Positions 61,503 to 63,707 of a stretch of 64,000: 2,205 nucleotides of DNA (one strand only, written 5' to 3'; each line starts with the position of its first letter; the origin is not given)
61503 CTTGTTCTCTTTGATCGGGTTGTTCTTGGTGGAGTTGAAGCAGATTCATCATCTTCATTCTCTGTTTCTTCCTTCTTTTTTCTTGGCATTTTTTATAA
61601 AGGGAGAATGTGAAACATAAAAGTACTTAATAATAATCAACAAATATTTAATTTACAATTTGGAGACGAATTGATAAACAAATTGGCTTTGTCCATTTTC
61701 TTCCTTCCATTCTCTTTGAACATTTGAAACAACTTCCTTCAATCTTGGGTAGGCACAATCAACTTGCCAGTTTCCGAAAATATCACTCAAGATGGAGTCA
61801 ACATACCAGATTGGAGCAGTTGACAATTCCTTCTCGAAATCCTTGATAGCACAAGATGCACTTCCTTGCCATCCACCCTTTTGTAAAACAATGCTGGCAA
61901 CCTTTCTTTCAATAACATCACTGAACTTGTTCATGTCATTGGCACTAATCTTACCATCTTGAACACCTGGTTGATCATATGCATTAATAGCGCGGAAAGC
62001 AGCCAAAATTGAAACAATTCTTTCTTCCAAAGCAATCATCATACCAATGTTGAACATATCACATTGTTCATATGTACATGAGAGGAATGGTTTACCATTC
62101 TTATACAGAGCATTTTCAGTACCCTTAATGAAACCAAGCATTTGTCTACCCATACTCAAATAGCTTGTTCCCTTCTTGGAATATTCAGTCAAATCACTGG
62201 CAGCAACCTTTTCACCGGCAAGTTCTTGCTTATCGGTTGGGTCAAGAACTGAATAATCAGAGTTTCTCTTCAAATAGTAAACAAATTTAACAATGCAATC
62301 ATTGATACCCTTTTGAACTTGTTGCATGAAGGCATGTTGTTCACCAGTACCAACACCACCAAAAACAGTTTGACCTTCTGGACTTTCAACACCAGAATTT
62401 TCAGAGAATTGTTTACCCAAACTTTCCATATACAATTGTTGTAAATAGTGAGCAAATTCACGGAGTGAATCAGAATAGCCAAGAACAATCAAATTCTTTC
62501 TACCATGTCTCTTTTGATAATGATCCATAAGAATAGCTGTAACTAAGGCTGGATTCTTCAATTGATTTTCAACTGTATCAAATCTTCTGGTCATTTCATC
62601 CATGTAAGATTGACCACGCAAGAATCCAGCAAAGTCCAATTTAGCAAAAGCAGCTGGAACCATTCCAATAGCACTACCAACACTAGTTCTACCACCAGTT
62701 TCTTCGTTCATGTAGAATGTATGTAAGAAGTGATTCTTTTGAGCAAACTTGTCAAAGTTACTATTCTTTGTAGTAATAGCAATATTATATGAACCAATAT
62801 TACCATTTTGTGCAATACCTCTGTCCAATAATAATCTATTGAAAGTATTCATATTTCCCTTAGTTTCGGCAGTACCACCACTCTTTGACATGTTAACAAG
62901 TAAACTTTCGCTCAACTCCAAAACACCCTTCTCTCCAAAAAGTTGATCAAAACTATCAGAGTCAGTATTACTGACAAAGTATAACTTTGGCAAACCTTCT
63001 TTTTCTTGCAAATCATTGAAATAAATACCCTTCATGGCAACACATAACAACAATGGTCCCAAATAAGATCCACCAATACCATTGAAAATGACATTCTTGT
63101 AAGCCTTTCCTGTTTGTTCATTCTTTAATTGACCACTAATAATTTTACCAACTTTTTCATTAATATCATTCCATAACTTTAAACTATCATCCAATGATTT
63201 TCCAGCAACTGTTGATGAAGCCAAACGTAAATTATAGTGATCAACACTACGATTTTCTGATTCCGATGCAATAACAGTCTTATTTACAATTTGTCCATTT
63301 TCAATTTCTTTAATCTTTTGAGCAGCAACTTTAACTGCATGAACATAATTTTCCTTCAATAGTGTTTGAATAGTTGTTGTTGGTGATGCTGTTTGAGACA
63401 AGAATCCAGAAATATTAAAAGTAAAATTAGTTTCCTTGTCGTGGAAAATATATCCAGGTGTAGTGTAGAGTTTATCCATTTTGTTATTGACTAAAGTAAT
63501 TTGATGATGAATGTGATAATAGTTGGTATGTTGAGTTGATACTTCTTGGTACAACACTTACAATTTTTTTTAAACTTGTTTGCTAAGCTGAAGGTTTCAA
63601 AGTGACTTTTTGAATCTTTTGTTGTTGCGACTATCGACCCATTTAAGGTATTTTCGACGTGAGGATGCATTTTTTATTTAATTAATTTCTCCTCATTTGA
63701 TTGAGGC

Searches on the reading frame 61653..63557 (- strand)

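Call 14: search_protein_families(library=pfam, proteins=[window:61653-63557:-], max_evalue=0.00001)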
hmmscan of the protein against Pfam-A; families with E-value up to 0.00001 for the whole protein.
window:61653-63557:- (634 aa): 1 family
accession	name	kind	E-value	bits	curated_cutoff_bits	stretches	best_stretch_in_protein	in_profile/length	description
PF00342.24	PGI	-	3.3e-50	171.5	22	1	79-544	25-467/486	Phosphoglucose isomerase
